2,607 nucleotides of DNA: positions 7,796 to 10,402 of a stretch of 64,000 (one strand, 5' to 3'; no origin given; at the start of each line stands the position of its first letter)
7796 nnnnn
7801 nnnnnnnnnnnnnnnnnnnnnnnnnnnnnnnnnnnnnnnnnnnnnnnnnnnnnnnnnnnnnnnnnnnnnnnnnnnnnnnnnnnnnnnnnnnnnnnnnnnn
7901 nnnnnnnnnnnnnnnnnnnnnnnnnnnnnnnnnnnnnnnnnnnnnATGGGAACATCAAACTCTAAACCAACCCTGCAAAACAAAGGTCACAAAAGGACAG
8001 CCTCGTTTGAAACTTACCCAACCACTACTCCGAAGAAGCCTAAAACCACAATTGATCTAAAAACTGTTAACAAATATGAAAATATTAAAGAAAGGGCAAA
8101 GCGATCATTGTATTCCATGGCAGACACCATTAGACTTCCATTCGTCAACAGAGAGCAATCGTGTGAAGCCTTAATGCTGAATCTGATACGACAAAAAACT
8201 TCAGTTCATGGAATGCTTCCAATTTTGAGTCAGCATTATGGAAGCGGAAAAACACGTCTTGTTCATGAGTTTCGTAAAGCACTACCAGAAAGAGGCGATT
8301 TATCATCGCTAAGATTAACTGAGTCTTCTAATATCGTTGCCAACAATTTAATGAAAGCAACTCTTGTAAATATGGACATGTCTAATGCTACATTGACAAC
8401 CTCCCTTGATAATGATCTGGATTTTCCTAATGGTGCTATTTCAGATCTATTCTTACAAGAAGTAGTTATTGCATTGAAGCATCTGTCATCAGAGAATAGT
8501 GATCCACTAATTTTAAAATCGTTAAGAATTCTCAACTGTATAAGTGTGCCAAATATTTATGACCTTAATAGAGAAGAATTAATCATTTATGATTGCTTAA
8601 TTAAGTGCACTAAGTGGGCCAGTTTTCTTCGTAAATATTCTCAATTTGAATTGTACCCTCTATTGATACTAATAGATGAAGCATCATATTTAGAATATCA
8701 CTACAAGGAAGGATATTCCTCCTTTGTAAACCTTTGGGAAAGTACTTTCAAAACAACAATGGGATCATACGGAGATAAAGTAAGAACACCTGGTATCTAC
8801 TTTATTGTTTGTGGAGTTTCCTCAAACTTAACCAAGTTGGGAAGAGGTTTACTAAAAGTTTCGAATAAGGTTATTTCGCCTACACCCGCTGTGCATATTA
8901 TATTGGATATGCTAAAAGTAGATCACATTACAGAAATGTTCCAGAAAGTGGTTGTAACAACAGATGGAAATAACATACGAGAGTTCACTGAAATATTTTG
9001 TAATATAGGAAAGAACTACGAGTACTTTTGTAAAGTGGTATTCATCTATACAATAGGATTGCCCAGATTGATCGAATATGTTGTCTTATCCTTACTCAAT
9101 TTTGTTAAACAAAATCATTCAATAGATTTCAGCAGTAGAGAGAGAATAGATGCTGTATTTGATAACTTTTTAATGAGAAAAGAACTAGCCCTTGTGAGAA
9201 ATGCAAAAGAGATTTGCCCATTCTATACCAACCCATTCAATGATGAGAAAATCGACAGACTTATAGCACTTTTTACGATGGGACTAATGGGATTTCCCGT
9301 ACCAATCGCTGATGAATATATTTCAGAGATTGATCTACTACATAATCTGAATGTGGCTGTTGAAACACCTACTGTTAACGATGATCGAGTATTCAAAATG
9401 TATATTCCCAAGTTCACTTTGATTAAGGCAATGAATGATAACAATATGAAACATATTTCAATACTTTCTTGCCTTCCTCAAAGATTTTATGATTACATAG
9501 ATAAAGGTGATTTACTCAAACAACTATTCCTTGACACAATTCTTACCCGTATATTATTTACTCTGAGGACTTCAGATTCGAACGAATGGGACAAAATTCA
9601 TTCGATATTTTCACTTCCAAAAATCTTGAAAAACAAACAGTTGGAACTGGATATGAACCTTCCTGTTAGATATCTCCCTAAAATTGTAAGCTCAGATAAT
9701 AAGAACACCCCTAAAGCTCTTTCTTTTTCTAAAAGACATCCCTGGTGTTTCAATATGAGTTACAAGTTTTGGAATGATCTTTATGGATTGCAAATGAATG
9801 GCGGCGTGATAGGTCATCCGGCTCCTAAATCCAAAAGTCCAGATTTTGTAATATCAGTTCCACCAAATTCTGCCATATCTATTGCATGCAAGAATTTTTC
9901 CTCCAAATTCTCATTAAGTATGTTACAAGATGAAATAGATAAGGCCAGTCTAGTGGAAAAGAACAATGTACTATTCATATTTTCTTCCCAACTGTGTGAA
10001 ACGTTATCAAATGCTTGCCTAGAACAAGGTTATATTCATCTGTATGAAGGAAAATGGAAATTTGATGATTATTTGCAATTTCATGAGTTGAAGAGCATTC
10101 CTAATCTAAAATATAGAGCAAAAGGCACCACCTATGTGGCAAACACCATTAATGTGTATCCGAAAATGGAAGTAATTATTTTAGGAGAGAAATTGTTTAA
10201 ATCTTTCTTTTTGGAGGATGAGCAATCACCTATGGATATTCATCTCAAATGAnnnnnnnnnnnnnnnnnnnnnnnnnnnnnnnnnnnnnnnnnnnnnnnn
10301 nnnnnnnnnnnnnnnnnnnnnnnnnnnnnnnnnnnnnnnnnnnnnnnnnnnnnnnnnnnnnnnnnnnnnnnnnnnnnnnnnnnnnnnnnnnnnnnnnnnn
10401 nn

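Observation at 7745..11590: Myristoylation-motif STAND-like NTPase gene with a 130-bp dispersed repeat in its 5' flank and a second copy upstream of USP7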

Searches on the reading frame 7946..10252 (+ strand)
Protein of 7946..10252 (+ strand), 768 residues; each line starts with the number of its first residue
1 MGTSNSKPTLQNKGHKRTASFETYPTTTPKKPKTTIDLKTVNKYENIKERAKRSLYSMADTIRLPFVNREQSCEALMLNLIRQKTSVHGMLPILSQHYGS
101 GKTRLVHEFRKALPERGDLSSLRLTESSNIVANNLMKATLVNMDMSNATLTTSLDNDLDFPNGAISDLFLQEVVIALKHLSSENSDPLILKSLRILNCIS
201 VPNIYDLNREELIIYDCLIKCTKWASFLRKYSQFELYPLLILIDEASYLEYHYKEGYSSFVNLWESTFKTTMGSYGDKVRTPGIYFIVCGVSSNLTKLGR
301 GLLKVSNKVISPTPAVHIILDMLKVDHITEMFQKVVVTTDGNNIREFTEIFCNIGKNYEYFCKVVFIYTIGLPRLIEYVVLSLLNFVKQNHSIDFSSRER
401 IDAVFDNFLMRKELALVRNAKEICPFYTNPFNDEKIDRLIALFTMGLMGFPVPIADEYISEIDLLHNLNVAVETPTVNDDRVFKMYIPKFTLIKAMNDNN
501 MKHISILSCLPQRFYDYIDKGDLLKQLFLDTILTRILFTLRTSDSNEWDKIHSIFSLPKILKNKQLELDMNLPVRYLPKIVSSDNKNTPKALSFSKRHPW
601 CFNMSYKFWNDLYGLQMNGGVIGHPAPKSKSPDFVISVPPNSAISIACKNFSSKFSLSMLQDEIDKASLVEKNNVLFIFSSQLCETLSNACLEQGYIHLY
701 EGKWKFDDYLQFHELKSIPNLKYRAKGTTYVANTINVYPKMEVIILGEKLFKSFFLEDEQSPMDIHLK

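Call 5: search_protein_families(library=pfam, proteins=[window:7946-10252:+], max_evalue=10)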
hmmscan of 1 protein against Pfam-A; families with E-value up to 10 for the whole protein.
window:7946-10252:+ (768 aa): 1 family
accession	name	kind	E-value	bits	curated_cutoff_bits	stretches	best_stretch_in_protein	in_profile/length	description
PF13191.12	AAA_16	-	0.046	14.7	32.6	1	66-117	2-52/167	AAA ATPase domain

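Call 6: find_homologous_proteins(query=window:7946-10249:+, max_evalue=0.001)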
Query window:7946-10249:+ (768 aa): 2 proteins with E <= 0.001 among 8000 candidates.
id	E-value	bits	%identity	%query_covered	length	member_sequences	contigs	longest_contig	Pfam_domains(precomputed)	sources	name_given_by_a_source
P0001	0.0e+0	1491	100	86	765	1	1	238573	-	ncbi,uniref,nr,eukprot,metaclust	ncbi:predicted protein [Naegleria gruberi]|uniref:Predicted protein n=1 Tax=Naegleria gruberi TaxID=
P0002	4.9e-205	701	48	98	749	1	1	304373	-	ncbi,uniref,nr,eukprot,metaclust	ncbi:predicted protein [Naegleria gruberi]|uniref:Predicted protein n=1 Tax=Naegleria gruberi TaxID=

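Call 7: search_solved_structures(query=window:7946-10249:+, max_evalue=10)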
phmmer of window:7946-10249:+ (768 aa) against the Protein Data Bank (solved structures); distinct sequences matched with E-value up to 10: 1.
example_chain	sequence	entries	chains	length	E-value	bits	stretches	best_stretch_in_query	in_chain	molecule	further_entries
4wnq_A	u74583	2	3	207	0.017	16.6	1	212-331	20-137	TCR Variable Delta 1 chain and TCR constant Alpha chain | TCR variable DELTA 1 CHAIN and TCR constant Alpha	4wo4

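Call 8: search_protein_families(library=ncbifam, proteins=[window:7946-10249:+], max_evalue=10)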
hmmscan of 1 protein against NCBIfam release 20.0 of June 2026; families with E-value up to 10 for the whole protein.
window:7946-10249:+ (768 aa): 0 families

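Call 14: find_encoding_contigs(protein=P0002, flank=10000, max_places=3)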
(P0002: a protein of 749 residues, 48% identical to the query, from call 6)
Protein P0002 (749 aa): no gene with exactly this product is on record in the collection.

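Call 15: find_encoding_contigs(protein=P0001, flank=10000, max_places=3)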
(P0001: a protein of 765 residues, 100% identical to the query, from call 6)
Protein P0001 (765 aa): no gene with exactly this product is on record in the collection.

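Call 24: predict_structure(alignment_id=A3)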
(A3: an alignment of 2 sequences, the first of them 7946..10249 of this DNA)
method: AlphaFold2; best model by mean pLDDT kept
length: 768 residues; sequences in the alignment: 2
mean_pLDDT: 32.8   pTM: 0.23
mean pLDDT of the five models: 32.8, 29.1, 28.7, 28.6, 27.6
residues with pLDDT >= 90: 0; 70-90: 0; 50-70: 21; < 50: 747
segments of 3 or more residues with pLDDT < 50: 1-189, 199-203, 219-768
pLDDT, mean of each block of 10 residues (from residue 1): 26 25 27 31 30 25 27 32 30 30 33 30 25 26 27 30 37 41 42 51 52 51 45 43 35 35 37 31 33 31 26 27 33 33 32 29 28 35 36 34 32 32 33 36 30 30 27 24 31 31 31 34 36 32 33 33 30 28 27 27 28 25 32 37 38 41 47 39 36 33 30 25 27 36 37 34 28
secondary structure, 60 per line:
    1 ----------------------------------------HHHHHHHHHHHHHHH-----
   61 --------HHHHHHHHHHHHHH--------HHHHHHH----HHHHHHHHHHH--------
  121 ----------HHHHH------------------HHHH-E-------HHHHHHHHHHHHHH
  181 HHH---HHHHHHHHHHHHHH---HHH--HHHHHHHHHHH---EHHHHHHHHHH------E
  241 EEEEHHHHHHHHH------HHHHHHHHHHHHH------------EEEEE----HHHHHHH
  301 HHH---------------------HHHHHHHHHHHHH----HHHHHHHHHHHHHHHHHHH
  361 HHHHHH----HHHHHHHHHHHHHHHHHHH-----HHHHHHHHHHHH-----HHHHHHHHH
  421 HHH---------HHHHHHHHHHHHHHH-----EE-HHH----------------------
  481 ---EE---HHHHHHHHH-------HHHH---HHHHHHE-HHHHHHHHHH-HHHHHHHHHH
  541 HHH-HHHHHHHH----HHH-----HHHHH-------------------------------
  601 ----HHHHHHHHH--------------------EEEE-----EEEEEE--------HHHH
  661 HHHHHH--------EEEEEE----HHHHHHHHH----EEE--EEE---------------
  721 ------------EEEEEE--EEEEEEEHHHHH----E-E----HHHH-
elements in order (helices of 4 or more, strands of 3 or more residues): H41-55 H69-82 H91-97 H102-112 H131-135 H154-157 H167-183 H187-200 H209-219 H224-233 E240-244 H245-253 H260-272 E285-289 H294-303 H325-337 H342-366 H371-389 H395-406 H412-423 H433-447 H489-497 H505-508 H512-517 H520-529 H531-543 H545-552 H565-569 H605-613 E634-637 E643-648 H657-666 E675-680 H685-693 E698-700 E703-705 E733-738 E741-747 H748-752 H764-767

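Call 25: search_protein_representatives(alignment_id=A3)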
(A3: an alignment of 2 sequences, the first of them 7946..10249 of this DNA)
Query: 2 sequences, 810 profile positions. Proteins with E-value up to 0.001 (for the whole library): 39; up to 1e-10: 19; up to 1e-30: 5. The best 39 are listed.
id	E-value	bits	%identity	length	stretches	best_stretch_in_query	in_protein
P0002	0.0e+00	1528.0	-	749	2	1-589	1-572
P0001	0.0e+00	1369.7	-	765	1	12-681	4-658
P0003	8.7e-112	391.2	-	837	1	18-792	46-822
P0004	3.0e-65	237.3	-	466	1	17-494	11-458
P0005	1.6e-35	138.9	-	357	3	323-415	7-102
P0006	4.4e-23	97.8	-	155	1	296-431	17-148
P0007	7.8e-23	97.0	-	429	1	332-703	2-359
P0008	8.5e-21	90.2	-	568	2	567-806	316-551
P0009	1.2e-20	89.8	-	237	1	597-805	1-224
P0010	2.3e-19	85.5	-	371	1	58-268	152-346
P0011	5.8e-18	80.9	-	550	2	567-807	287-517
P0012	1.1e-15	73.4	-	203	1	615-807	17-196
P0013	2.5e-15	72.2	-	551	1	322-797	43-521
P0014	4.2e-13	64.8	-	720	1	298-792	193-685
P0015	4.5e-13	64.7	-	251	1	563-727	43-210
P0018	8.2e-12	60.5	-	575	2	565-795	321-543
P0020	1.6e-10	56.2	-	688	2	300-792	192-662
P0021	9.6e-10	53.7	-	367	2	298-399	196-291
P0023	1.5e-09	53.1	-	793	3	539-795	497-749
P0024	8.1e-09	50.6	-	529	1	297-670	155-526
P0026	4.9e-08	48.0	-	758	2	297-792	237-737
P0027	2.3e-07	45.8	-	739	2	493-733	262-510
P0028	2.3e-07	45.8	-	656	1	294-788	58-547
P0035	3.7e-05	38.5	-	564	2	294-656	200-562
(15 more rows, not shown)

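Call 27: search_protein_families(library=pfam, alignment_id=A6, max_evalue=0.01)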
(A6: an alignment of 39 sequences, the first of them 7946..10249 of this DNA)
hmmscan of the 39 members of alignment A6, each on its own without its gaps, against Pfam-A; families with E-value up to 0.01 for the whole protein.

A. member 1, window:7946-10249:+ (768 aa): 0 families

B. families by the number of members that match (of 39 scanned): 4 families
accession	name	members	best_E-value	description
PF00628.35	PHD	1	1.8e-08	PHD-finger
PF16491.10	Peptidase_M48_N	1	0.0019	CAAX prenyl protease N-terminal, five membrane helices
PF02223.23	Thymidylate_kin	1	0.0024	Thymidylate kinase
PF13401.12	AAA_22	1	0.0046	AAA domain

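Call 28: list_cluster_members(proteins=[P0003, P0004, P0005, P0007, P0008, P0010, P0011, P0013, P0014, P0020])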
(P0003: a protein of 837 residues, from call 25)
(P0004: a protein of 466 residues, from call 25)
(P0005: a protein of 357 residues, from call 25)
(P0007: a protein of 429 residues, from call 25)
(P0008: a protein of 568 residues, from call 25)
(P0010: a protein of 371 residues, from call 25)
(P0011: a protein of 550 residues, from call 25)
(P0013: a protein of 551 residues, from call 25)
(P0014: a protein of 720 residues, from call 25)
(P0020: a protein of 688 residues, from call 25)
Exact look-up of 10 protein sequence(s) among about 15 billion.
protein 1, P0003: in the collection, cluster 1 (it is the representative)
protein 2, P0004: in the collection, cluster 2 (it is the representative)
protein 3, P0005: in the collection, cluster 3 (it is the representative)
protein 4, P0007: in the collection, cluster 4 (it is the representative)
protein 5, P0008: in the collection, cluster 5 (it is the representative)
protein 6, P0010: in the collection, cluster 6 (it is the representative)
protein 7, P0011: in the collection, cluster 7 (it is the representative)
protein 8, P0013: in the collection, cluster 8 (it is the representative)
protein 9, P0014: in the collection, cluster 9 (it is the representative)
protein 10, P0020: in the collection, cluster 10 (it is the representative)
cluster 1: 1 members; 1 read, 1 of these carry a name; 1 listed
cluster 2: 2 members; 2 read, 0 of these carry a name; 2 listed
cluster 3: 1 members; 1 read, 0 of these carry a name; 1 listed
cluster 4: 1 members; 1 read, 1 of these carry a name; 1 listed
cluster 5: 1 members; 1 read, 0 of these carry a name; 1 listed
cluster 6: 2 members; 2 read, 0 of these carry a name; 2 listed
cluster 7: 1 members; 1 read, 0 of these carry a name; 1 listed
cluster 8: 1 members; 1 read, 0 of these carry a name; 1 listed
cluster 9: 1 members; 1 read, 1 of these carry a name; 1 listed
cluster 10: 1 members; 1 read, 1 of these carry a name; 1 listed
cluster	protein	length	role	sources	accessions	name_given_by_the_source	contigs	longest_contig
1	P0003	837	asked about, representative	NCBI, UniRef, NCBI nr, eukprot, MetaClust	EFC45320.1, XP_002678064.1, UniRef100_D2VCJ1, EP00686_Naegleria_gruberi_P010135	predicted protein [Naegleria gruberi] | Predicted protein n=1 Tax=Naegleria gruberi TaxID=5762 RepID=D2VCJ1_NAEGR | uncharacterized protein NAEGRDRAFT_66589 [Naegleria gruberi]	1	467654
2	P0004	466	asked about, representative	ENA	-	-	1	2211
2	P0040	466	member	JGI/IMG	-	-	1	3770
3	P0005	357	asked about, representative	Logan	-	-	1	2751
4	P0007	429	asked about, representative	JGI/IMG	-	hypothetical protein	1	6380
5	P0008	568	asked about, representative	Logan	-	-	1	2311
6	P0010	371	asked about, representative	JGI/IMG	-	-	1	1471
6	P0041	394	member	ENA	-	-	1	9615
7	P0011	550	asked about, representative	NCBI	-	-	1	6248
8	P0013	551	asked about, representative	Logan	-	-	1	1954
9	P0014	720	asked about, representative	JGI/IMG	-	hypothetical protein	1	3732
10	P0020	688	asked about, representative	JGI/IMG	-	hypothetical protein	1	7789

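Call 31: find_homologous_proteins(query=A6, max_evalue=0.00001)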
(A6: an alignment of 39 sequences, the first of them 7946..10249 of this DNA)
Query A6 (39 sequences) (768 aa, profile of the alignment): 2 proteins with E <= 0.00001 among 8000 candidates.
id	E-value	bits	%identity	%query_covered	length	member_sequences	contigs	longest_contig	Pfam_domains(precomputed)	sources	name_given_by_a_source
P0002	6.1e-123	430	48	98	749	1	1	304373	-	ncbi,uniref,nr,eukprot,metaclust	ncbi:predicted protein [Naegleria gruberi]|uniref:Predicted protein n=1 Tax=Naegleria gruberi TaxID=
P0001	6.7e-111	390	100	86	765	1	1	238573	-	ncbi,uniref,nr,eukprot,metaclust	ncbi:predicted protein [Naegleria gruberi]|uniref:Predicted protein n=1 Tax=Naegleria gruberi TaxID=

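Call 33: search_solved_structures(query=A6, max_evalue=10, show_alignments=3)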
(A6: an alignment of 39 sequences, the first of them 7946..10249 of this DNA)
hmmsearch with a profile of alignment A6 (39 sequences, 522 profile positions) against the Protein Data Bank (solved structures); distinct sequences matched with E-value up to 10: 4.
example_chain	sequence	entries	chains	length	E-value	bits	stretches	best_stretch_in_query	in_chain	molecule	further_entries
3lj8_A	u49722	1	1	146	0.071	15.1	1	84-142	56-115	Tyrosine-protein phosphatase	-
4y2e_A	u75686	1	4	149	0.16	13.9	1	78-140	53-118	Dual specificity protein phosphatase 7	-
1mkp_A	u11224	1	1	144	0.21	13.5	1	79-146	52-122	PYST1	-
2hxp_A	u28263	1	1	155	0.31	13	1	84-142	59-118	Dual specificity protein phosphatase 9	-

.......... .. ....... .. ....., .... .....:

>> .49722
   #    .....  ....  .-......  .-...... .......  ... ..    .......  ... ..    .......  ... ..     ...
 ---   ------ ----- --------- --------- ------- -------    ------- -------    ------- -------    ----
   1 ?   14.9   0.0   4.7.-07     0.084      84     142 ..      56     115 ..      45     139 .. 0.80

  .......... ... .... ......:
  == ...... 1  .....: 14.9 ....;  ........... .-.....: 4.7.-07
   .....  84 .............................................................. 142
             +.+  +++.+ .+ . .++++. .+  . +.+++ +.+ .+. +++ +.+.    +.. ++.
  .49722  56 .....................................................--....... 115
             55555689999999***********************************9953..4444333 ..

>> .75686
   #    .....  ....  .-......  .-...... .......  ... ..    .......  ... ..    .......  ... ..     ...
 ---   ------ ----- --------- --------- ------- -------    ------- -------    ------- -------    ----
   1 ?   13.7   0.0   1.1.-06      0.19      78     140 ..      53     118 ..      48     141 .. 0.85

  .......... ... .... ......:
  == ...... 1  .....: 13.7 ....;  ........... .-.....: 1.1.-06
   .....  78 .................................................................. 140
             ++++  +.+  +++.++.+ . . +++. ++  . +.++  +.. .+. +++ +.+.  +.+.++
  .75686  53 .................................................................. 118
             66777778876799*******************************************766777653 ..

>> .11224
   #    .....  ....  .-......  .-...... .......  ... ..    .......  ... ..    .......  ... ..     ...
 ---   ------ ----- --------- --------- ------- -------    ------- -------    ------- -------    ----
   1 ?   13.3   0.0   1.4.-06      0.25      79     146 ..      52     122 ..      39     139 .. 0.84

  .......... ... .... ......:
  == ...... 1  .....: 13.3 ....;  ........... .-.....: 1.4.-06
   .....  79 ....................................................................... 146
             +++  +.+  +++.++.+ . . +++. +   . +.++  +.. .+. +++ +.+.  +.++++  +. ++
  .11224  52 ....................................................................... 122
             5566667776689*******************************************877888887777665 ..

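Call 34: search_protein_families(library=pfam, alignment_id=A6, max_evalue=10)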
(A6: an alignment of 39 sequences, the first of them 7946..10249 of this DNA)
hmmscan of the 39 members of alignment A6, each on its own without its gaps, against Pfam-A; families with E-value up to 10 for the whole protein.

A. member 1, window:7946-10249:+ (768 aa): 1 family
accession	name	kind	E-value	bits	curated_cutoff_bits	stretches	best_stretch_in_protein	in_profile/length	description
PF13191.12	AAA_16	-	0.046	14.7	32.6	1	66-117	2-52/167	AAA ATPase domain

B. families by the number of members that match (of 39 scanned): 34 families (the first 25 are shown)
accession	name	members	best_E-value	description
PF13401.12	AAA_22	3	0.0046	AAA domain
PF13191.12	AAA_16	3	0.013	AAA ATPase domain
PF00628.35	PHD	1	1.8e-08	PHD-finger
PF16491.10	Peptidase_M48_N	1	0.0019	CAAX prenyl protease N-terminal, five membrane helices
PF02223.23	Thymidylate_kin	1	0.0024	Thymidylate kinase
PF01637.24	ATPase_2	1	0.015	ATPase domain predominantly from Archaea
PF07693.20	KAP_NTPase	1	0.031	KAP family P-loop domain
PF20776.3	SLS1_N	1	0.04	SLS1 protein N-terminal domain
PF09340.15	NuA4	1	0.043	Histone acetyltransferase subunit NuA4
PF16099.11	RMI1_C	1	0.043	Recq-mediated genome instability protein 1, C-terminal OB-fold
PF11815.13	DUF3336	1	0.044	Domain of unknown function (DUF3336)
PF02568.20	ThiI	1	0.053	Thiamine biosynthesis protein (ThiI)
PF19250.5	DUF5898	1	0.057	Family of unknown function (DUF5898)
PF07724.20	AAA_2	1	0.072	AAA domain (Cdc48 subfamily)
PF00196.25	GerE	1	0.079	Bacterial regulatory proteins, luxR family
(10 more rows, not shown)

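Call 35: find_encoding_contigs(protein=P0011, flank=6000, max_places=3)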
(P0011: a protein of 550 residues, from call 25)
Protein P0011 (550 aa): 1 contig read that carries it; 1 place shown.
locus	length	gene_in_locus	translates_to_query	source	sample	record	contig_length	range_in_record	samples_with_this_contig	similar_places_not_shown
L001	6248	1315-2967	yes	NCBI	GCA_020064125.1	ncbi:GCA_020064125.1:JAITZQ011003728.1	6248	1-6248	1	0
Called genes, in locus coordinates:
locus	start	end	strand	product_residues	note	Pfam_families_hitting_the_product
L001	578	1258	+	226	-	-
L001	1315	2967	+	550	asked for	-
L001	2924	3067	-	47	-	-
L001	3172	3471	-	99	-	-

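Call 36: find_encoding_contigs(protein=P0020, flank=8000, max_places=3)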
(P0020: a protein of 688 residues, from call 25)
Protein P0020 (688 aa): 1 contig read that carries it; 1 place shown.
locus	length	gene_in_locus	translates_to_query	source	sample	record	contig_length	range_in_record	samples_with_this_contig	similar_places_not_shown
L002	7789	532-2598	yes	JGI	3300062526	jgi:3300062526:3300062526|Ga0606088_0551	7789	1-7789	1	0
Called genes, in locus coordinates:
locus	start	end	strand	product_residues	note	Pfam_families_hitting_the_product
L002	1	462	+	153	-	?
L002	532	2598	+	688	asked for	-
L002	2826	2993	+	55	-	-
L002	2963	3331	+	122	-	-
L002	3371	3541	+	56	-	-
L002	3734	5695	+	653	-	PF18947:HAMP_2 (weak), PF00512:HisKA, PF02518:HATPase_c, PF00072:Response_reg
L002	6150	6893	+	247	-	-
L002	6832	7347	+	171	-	-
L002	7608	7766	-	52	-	-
